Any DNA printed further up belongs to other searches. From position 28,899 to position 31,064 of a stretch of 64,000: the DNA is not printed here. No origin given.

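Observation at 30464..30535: Heptamer-array hairpin inserted in frame inside the conserved mnmG gene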

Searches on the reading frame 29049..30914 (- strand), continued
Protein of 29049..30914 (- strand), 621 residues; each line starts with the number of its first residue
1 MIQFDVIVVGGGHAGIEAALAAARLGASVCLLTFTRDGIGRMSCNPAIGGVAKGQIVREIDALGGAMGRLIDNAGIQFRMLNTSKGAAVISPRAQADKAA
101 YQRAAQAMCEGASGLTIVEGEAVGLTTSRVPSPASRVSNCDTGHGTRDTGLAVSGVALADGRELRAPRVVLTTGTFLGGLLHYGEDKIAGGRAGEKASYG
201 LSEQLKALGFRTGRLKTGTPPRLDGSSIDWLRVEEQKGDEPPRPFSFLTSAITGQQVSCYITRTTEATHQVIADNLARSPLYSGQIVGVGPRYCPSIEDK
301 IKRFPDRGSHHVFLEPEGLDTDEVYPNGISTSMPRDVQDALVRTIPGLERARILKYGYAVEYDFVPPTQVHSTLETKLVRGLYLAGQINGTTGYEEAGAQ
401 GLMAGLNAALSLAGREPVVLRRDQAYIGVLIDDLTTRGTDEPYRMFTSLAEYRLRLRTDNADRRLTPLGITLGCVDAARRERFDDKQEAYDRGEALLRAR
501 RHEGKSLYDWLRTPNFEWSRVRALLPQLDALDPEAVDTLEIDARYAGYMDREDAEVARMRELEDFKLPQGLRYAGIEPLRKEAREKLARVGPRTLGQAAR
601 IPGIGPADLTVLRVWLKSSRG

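Call 43: predict_structure(alignment_id=A1)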
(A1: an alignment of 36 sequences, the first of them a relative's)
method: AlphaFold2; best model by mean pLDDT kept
length: 621 residues; sequences in the alignment: 36
mean_pLDDT: 84.2   pTM: 0.89
mean pLDDT of the five models: 84.2, 83.6, 83.3, 81.5, 81.2
residues with pLDDT >= 90: 270; 70-90: 259; 50-70: 70; < 50: 22
segments of 3 or more residues with pLDDT < 50: 133-146, 442-445
pLDDT, mean of each block of 10 residues (from residue 1): 90 93 97 90 59 81 92 67 67 74 92 95 89 43 51 93 96 70 75 62 84 76 95 84 83 79 95 91 74 72 86 85 88 92 97 89 81 90 79 79 97 93 91 79 56 86 95 94 95 97 95 92 95 91 91 87 83 87 87 88 90 84 41
secondary structure, 60 per line:
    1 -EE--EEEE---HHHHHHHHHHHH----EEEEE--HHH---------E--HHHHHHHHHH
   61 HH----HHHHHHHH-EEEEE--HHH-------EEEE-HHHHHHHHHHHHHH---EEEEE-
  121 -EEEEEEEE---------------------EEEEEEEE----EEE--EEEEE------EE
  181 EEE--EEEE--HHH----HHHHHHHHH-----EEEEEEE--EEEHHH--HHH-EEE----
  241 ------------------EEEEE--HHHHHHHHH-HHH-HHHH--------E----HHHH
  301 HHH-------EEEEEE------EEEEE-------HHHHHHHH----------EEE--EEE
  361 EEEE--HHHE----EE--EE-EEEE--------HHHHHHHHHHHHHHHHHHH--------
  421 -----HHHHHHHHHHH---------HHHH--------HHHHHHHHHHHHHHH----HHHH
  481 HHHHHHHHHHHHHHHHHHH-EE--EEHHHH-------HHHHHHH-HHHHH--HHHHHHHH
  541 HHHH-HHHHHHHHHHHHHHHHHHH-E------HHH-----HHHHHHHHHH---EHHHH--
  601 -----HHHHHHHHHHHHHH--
elements in order: E6-9 H13-24 E29-33 H51-62 H67-74 E76-80 E93-96 H98-111 E115-119 E122-129 E151-158 E163-165 E168-172 E179-183 E186-189 H199-207 E213-219 E222-224 E234-236 E259-263 H266-274 H280-283 H297-303 E311-316 E323-327 H335-342 E353-355 E358-364 E382-385 H394-412 H426-436 H446-449 H458-472 H477-499 H507-510 H518-524 H526-530 H533-544 H546-564 H581-590 H595-598 H606-619

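Call 44: find_encoding_contigs(protein=P0009, flank=10000, max_places=1)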
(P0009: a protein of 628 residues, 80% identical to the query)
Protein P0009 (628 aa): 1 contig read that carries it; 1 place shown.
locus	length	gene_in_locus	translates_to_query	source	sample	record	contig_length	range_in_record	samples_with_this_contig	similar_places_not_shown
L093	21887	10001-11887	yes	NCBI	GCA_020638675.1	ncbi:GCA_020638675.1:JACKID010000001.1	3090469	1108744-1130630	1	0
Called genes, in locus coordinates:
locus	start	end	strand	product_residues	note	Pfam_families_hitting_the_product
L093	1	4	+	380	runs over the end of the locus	PF00285:Citrate_synt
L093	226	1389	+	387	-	PF02670:DXP_reductoisom, PF08436:DXP_redisom_C, PF13288:DXPR_C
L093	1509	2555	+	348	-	PF08240:ADH_N, PF00107:ADH_zinc_N, PF13602:ADH_zinc_N_2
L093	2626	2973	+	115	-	-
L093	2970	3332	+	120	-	PF00903:Glyoxalase, PF18029:Glyoxalase_6 (weak)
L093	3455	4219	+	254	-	PF00378:ECH_1, PF16113:ECH_2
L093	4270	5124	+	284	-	PF01210:NAD_Gly3P_dh_N (faint), PF02737:3HCDH_N, PF03446:NAD_binding_2 (weak), PF00725:3HCDH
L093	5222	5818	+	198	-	-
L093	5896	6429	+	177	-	-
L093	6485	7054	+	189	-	-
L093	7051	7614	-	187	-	PF00578:AhpC-TSA, PF08534:Redoxin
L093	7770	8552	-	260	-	PF13489:Methyltransf_23, PF00398:RrnaAD (weak), PF13847:Methyltransf_31, PF08241:Methyltransf_11, PF08242:Methyltransf_12, PF13649:Methyltransf_25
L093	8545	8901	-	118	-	PF12680:SnoaL_2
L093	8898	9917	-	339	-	PF03099:BPL_LplA_LipB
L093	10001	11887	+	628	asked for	PF01134:GIDA, PF12831:FAD_oxidored, PF21680:GIDA_C_1st (weak), PF13932:SAM_GIDA_C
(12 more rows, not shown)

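Call 45: find_encoding_contigs(protein=P0025, flank=10000, max_places=1)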
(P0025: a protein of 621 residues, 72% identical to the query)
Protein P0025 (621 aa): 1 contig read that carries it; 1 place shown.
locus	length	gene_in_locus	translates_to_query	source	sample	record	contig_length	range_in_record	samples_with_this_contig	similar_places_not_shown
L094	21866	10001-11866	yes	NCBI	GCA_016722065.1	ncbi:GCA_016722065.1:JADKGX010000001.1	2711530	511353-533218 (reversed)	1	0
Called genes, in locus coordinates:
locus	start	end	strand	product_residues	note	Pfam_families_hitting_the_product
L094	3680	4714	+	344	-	PF08240:ADH_N, PF00107:ADH_zinc_N, PF13602:ADH_zinc_N_2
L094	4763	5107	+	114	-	-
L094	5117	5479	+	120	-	PF00903:Glyoxalase (weak)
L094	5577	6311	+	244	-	PF00378:ECH_1, PF16113:ECH_2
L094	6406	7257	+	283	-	PF01210:NAD_Gly3P_dh_N (weak), PF02737:3HCDH_N, PF03446:NAD_binding_2 (weak), PF00725:3HCDH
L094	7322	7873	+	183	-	-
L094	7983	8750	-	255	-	PF02475:TRM5-TYW2_MTfase (weak), PF13489:Methyltransf_23 (faint), PF02353:CMAS (weak), PF13847:Methyltransf_31, PF08241:Methyltransf_11, PF08242:Methyltransf_12, PF13649:Methyltransf_25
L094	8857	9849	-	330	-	PF03099:BPL_LplA_LipB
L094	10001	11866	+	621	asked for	PF01134:GIDA, PF07992:Pyr_redox_2 (faint), PF12831:FAD_oxidored, PF21680:GIDA_C_1st (weak), PF13932:SAM_GIDA_C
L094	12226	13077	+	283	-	PF08447:PAS_3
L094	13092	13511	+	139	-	PF08448:PAS_4 (weak), PF08447:PAS_3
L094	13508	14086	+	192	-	PF00258:Flavodoxin_1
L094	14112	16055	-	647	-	PF03193:RsgA_GTPase (faint), PF00009:GTP_EFTU (weak), PF00350:Dynamin_N, PF01926:MMR_HSR1, PF04548:AIG1 (weak), PF00350:Dynamin_N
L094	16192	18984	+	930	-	PF07691:PA14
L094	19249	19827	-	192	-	PF04542:Sigma70_r2, PF08281:Sigma70_r4_2, PF04545:Sigma70_r4 (weak)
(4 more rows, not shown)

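Call 46: find_encoding_contigs(protein=P0030, flank=10000, max_places=1)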
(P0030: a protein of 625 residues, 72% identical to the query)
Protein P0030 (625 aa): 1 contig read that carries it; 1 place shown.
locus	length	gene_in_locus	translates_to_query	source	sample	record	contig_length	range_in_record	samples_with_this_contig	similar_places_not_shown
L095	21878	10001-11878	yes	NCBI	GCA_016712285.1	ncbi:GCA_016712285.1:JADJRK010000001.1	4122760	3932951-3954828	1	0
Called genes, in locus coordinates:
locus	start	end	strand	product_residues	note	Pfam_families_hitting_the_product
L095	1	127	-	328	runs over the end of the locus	PF05496:RuvB_N, PF00004:AAA, PF07728:AAA_5 (faint), PF17864:AAA_lid_4, PF05491:WHD_RuvB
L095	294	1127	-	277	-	PF02569:Pantoate_ligase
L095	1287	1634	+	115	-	PF02261:Asp_decarbox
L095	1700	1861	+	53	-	-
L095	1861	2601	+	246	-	PF01138:RNase_PH, PF03725:RNase_PH_C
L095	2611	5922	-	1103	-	PF07517:SecA_DEAD, PF01043:SecA_PP_bind, PF21090:P-loop_SecA, PF07516:SecA_SW, PF02810:SEC-C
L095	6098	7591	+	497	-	-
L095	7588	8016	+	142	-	-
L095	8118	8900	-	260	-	PF02475:TRM5-TYW2_MTfase (weak), PF05175:MTS (weak), PF13489:Methyltransf_23, PF13847:Methyltransf_31, PF08241:Methyltransf_11, PF08242:Methyltransf_12, PF13649:Methyltransf_25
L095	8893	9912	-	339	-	PF08279:HTH_11 (weak), PF03099:BPL_LplA_LipB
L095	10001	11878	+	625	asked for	PF01134:GIDA, PF12831:FAD_oxidored (weak), PF21680:GIDA_C_1st, PF13932:SAM_GIDA_C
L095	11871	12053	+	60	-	PF14255:Zn_ribbon_21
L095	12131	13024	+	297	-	PF13426:PAS_9 (weak), PF08447:PAS_3 (weak)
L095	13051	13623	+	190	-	PF00258:Flavodoxin_1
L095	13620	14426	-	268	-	PF25084:LbH_EIF2B (faint), PF25087:GMPPB_C (weak), PF00132:Hexapep, PF13720:Acetyltransf_11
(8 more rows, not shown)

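Call 47: find_encoding_contigs(protein=P0041, flank=10000, max_places=1)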
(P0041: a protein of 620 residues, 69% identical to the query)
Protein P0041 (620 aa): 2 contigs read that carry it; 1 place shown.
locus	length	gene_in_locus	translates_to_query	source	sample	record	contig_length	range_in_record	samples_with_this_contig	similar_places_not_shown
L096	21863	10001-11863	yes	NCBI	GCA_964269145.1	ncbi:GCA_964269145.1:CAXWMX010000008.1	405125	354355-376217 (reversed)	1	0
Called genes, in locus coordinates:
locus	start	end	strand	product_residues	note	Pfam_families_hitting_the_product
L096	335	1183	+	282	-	PF01416:PseudoU_synth_1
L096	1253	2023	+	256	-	PF00149:Metallophos, PF12850:Metallophos_2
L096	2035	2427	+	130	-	PF02482:Ribosomal_S30AE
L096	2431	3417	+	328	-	PF01933:CofD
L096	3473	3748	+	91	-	PF00381:PTS-HPr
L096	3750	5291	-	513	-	-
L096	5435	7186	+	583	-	PF05524:PEP-utilisers_N, PF00391:PEP-utilizers, PF02896:PEP-utilizers_C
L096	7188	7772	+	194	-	-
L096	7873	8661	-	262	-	PF13489:Methyltransf_23 (weak), PF08241:Methyltransf_11, PF08242:Methyltransf_12, PF13649:Methyltransf_25, PF13847:Methyltransf_31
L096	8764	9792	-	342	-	PF03099:BPL_LplA_LipB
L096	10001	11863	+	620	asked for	PF01134:GIDA, PF07992:Pyr_redox_2 (weak), PF12831:FAD_oxidored, PF21680:GIDA_C_1st, PF13932:SAM_GIDA_C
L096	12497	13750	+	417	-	PF00258:Flavodoxin_1, PF00355:Rieske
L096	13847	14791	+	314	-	PF00033:Cytochrome_B, PF14358:DUF4405 (weak), PF13631:Cytochrom_B_N_2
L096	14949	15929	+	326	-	PF00032:Cytochrom_B_C (weak)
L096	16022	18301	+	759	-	-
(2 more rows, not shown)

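Call 48: find_encoding_contigs(protein=P0015, flank=10000, max_places=1)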
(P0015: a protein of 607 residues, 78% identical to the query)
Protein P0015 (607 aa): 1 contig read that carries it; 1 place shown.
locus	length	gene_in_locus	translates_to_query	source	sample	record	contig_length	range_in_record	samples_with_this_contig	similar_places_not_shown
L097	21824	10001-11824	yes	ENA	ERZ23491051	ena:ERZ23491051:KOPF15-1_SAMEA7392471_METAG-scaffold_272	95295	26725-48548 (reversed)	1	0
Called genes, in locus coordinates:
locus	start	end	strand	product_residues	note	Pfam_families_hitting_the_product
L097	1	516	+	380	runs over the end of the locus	PF00285:Citrate_synt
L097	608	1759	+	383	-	PF02670:DXP_reductoisom, PF08436:DXP_redisom_C, PF13288:DXPR_C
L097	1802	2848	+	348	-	PF08240:ADH_N, PF00107:ADH_zinc_N, PF13602:ADH_zinc_N_2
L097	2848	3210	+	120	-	-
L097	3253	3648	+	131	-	PF00903:Glyoxalase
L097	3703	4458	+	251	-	PF00378:ECH_1, PF16113:ECH_2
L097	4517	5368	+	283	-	PF02737:3HCDH_N, PF03446:NAD_binding_2 (faint), PF00725:3HCDH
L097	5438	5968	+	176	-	-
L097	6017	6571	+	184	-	-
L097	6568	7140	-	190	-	PF00578:AhpC-TSA, PF08534:Redoxin, PF13905:Thioredoxin_8 (weak)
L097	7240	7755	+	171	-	-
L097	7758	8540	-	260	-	PF00398:RrnaAD (weak), PF13489:Methyltransf_23 (weak), PF13847:Methyltransf_31, PF08241:Methyltransf_11, PF08242:Methyltransf_12, PF13649:Methyltransf_25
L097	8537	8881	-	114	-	-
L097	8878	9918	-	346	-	PF03099:BPL_LplA_LipB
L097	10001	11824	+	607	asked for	PF01134:GIDA, PF12831:FAD_oxidored, PF21680:GIDA_C_1st, PF13932:SAM_GIDA_C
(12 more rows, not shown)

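Call 49: find_encoding_contigs(protein=P0012, flank=10000, max_places=1)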
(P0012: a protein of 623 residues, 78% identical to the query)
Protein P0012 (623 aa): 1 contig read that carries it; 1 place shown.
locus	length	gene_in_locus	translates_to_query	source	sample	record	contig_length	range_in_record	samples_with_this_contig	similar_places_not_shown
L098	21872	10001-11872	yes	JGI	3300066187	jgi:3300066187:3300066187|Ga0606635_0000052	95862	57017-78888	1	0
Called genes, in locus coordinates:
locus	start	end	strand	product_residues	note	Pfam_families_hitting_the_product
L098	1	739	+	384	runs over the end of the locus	PF02670:DXP_reductoisom, PF08436:DXP_redisom_C, PF13288:DXPR_C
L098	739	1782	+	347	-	PF08240:ADH_N, PF00107:ADH_zinc_N, PF13602:ADH_zinc_N_2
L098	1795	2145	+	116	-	-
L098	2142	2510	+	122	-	PF00903:Glyoxalase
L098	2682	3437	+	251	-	PF00378:ECH_1, PF16113:ECH_2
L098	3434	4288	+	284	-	PF01210:NAD_Gly3P_dh_N (faint), PF02737:3HCDH_N, PF00725:3HCDH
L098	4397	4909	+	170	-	-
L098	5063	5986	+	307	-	PF13428:TPR_14 (faint)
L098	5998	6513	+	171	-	-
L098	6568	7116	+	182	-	-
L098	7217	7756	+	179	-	-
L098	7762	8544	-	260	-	PF13489:Methyltransf_23 (weak), PF13847:Methyltransf_31, PF08241:Methyltransf_11, PF08242:Methyltransf_12, PF13649:Methyltransf_25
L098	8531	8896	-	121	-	PF13577:SnoaL_4 (weak), PF12680:SnoaL_2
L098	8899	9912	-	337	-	PF03099:BPL_LplA_LipB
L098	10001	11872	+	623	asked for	PF01134:GIDA, PF07992:Pyr_redox_2 (faint), PF12831:FAD_oxidored, PF21680:GIDA_C_1st, PF13932:SAM_GIDA_C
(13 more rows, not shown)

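Call 62: find_encoding_contigs(protein=P0060, flank=10000, max_places=1)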
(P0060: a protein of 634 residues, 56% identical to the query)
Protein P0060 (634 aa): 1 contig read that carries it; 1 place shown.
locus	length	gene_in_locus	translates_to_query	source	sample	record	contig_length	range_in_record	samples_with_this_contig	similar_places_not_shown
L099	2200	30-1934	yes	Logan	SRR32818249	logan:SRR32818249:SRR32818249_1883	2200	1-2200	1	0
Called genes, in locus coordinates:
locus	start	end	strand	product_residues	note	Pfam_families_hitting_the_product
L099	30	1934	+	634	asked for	PF01134:GIDA, PF12831:FAD_oxidored (weak), PF21680:GIDA_C_1st, PF13932:SAM_GIDA_C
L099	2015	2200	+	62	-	?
